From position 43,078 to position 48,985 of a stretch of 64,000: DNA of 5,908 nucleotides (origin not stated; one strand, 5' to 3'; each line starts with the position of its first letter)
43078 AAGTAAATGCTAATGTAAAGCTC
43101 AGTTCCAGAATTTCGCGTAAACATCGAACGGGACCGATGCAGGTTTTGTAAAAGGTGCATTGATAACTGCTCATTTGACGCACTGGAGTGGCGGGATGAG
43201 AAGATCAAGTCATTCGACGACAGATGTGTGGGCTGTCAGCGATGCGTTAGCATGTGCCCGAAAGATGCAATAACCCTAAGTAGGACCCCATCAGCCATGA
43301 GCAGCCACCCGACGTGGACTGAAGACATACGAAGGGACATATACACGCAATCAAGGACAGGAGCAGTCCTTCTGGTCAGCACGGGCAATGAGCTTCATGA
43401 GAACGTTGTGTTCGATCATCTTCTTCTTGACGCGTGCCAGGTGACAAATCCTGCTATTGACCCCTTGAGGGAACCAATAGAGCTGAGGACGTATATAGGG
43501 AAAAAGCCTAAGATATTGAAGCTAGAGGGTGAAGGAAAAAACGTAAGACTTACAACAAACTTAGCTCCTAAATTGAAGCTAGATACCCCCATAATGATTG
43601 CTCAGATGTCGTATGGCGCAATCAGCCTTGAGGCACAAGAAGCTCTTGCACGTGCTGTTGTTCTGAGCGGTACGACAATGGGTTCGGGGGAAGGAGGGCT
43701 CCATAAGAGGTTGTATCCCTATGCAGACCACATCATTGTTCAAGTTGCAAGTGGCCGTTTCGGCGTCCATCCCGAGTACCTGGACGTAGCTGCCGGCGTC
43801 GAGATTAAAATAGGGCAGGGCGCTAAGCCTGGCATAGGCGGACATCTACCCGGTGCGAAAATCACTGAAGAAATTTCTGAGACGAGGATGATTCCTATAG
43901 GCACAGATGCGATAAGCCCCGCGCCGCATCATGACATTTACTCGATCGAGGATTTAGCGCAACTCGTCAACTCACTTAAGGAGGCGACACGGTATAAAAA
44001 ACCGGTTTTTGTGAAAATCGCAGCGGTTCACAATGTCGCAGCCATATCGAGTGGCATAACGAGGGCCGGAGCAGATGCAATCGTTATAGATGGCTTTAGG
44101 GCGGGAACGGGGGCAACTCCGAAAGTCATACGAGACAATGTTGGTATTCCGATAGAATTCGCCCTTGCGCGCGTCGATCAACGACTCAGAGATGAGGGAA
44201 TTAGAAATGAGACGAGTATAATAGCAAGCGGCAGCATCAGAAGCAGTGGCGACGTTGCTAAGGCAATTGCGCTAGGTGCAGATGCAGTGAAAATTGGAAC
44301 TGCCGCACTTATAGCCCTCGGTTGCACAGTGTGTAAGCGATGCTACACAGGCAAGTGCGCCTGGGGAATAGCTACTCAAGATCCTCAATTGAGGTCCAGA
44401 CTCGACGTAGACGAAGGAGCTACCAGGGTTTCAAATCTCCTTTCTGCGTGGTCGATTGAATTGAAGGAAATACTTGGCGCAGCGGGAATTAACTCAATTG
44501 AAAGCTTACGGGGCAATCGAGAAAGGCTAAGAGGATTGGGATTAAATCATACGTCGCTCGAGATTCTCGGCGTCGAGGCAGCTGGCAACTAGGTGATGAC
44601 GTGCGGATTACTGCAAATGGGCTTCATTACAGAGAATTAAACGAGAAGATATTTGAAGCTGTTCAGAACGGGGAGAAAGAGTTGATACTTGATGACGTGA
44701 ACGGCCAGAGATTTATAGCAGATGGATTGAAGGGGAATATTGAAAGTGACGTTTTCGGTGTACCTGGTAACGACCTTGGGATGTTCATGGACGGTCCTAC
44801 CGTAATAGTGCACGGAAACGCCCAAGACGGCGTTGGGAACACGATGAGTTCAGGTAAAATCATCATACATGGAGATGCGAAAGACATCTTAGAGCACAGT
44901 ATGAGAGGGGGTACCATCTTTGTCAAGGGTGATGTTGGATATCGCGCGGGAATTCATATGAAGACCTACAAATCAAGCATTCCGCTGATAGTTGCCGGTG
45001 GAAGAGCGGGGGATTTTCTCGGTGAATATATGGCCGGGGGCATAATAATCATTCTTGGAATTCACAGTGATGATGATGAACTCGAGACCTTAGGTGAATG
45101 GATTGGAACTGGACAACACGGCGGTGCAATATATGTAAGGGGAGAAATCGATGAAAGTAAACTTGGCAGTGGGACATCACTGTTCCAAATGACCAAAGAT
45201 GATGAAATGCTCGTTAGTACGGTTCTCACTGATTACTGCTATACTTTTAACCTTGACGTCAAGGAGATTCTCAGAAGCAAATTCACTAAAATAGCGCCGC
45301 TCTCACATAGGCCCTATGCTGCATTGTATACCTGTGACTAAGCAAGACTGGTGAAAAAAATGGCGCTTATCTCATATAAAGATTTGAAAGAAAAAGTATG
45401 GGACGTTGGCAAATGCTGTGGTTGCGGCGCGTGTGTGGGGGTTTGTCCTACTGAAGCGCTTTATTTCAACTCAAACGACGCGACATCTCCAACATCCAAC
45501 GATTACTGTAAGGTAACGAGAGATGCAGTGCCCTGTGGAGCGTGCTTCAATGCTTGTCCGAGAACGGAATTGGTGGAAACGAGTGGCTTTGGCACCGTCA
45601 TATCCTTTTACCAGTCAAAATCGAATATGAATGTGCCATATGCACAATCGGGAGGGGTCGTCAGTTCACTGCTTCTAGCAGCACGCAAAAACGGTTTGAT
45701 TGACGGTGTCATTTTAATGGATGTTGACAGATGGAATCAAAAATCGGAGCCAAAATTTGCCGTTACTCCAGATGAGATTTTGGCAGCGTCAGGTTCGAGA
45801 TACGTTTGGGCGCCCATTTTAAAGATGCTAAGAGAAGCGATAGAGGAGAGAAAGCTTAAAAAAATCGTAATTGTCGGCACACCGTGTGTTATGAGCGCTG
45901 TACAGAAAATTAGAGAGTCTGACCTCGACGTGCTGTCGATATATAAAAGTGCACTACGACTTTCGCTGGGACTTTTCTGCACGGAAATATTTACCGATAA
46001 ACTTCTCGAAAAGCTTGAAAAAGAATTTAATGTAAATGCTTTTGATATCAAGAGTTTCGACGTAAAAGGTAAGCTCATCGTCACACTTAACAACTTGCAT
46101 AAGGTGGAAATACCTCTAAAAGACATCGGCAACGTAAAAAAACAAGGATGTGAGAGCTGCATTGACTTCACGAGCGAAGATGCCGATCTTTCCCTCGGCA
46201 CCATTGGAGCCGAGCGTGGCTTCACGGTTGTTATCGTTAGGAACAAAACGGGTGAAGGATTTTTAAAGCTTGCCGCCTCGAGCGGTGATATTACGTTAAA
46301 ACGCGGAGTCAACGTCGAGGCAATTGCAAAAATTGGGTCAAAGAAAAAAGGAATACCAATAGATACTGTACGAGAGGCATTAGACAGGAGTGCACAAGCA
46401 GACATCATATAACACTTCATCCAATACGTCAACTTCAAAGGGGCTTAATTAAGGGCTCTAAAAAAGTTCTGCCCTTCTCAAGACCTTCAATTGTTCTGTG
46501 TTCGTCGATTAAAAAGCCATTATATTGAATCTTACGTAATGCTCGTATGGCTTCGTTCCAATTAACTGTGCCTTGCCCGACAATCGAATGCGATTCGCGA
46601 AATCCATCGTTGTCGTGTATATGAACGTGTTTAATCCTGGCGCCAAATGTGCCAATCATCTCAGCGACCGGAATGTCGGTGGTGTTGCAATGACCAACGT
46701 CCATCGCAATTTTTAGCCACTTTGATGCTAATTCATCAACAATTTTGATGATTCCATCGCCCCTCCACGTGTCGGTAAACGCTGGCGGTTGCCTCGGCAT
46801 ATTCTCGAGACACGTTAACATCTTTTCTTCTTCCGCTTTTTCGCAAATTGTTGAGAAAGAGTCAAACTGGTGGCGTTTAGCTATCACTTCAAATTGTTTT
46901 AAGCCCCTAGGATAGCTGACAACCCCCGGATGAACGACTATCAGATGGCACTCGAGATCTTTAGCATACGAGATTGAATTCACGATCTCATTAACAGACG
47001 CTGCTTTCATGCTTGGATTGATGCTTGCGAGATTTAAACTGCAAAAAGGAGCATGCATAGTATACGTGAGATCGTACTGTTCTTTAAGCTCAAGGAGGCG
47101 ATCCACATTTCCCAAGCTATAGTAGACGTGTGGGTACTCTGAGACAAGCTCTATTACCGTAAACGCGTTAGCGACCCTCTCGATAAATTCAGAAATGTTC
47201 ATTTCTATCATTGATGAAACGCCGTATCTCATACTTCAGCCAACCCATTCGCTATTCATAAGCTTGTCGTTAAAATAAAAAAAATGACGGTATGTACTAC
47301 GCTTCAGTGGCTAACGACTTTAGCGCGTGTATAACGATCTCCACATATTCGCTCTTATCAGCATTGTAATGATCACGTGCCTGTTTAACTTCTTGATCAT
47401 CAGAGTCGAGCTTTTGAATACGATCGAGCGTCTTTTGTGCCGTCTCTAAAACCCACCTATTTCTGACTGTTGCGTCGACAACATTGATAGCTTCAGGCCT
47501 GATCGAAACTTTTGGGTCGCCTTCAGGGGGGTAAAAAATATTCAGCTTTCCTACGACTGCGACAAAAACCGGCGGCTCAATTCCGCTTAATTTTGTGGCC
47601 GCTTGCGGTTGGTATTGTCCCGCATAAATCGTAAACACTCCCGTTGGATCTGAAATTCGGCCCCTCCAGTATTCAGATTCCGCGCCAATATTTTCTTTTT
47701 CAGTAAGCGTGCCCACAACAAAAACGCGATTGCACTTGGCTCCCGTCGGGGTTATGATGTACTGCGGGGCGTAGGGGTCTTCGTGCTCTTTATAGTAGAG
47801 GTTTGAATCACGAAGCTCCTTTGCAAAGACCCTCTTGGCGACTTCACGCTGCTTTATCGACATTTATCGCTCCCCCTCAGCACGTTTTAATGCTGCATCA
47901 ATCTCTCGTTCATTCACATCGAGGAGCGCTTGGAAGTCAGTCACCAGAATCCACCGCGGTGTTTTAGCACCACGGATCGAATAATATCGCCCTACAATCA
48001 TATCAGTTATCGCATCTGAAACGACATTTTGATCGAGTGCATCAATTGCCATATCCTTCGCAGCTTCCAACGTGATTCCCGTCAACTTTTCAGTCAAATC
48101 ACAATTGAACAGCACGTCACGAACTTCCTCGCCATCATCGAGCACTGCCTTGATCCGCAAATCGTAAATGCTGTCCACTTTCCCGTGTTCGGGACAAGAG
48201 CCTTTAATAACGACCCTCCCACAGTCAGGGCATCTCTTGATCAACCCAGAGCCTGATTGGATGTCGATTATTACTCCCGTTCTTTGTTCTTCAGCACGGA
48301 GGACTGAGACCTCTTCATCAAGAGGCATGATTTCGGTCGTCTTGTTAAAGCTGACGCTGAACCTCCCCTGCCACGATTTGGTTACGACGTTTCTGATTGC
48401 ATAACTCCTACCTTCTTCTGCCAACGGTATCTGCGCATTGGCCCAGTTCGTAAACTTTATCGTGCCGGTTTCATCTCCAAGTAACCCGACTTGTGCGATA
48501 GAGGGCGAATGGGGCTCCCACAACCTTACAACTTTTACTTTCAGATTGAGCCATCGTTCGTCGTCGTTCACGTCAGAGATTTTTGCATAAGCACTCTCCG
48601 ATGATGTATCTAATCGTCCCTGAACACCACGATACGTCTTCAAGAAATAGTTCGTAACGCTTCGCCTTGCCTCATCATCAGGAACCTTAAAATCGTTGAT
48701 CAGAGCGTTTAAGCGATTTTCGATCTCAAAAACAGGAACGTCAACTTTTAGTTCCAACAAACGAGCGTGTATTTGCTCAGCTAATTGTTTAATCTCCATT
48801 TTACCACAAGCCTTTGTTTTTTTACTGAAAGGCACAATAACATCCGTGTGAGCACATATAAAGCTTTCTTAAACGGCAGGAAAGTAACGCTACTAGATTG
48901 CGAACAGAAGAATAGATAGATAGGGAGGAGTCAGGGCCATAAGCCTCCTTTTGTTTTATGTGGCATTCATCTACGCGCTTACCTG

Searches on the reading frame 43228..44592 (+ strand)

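Call 45: search_protein_families(library=ncbifam, proteins=[window:43228-44592:+])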
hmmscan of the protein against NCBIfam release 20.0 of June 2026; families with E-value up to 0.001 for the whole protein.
window:43228-44592:+ (454 aa): 14 families
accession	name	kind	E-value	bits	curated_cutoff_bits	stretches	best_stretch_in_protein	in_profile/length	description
NF008730.0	PRK11750.1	equivalog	1.7e-81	274.2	1047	1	115-437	854-1175/1490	glutamate synthase large subunit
TIGR01304.1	IMP_DH_rel_2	equivalog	6.1e-10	38.9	342.1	1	272-398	197-318/365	GuaB3 family IMP dehydrogenase-related protein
TIGR01302.1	IMP_dehydrog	equivalog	6.4e-10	38.5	481.5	1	269-358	272-357/450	IMP dehydrogenase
TIGR02151.1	IPP_isom_2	equivalog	2.6e-08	33.2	281.3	1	325-361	256-292/338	type 2 isopentenyl-diphosphate Delta-isomerase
NF005574.0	PRK07259.1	equivalog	8.3e-08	31.5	269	0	328-363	237-272/304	dihydroorotate dehydrogenase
TIGR01037.2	pyrD_sub1_fam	subfamily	1.5e-07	30.8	270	0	243-287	145-188/300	dihydroorotate dehydrogenase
NF005311.0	PRK06843.1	equivalog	4.8e-07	29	779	1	257-358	191-286/404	inosine 5-monophosphate dehydrogenase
TIGR03966.1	actino_HemFlav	equivalog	1.8e-06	27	470.85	1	325-365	299-339/385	pre-mycofactocin synthase MftD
NF041011.1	dihydoor_dh_Arch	equivalog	2.5e-05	23.5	330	1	243-370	130-263/289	dihydroorotate dehydrogenase PyrD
TIGR03151.1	enACPred_II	equivalog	5.5e-05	22.6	453.1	1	254-370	103-203/307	enoyl-[acyl-carrier-protein] reductase FabK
NF008398.0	PRK11197.1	subfamily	9.9e-05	21.3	376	1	324-366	296-338/381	L-lactate dehydrogenase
NF033901.1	L_lactate_LldD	exception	0.00025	20.2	550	1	323-366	295-338/377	FMN-dependent L-lactate dehydrogenase LldD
NF003652.0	PRK05286.2-5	equivalog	0.00028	20.2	267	1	240-371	195-335/353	quinone-dependent dihydroorotate dehydrogenase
NF003966.0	PRK05458.1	equivalog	0.00052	19.4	344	1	328-358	202-232/327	GMP reductase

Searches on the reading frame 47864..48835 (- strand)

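Call 45: search_protein_families(library=ncbifam, proteins=[window:47864-48835:-])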
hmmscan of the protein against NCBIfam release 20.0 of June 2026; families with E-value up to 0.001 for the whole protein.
window:47864-48835:- (323 aa): 8 families
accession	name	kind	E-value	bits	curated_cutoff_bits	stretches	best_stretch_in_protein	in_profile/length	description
NF005553.0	PRK07217.1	subfamily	3.7e-119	397.7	353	1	14-310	3-302/311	replication factor A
NF005554.0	PRK07218.1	equivalog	5e-56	190.5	447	2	186-291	284-389/423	Single-stranded DNA binding protein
NF004998.0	PRK06386.1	equivalog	1.4e-14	54.1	556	2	84-181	3-104/358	replication factor A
NF009033.0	PRK12366.1-4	equivalog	1.8e-08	33.3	701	0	25-178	8-153/578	replication factor A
NF005050.0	PRK06461.1-4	equivalog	2.9e-06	27.4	176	1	85-182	7-108/151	single-stranded DNA-binding protein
NF009032.0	PRK12366.1-3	equivalog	6.7e-05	21.3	773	1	119-274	443-615/651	replication factor A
NF005049.0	PRK06461.1-3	equivalog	0.0002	21.6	188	1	83-177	4-104/144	single-stranded DNA-binding protein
NF009030.0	PRK12366.1-1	equivalog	0.00063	18.3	1147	0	116-179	455-519/796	replication factor A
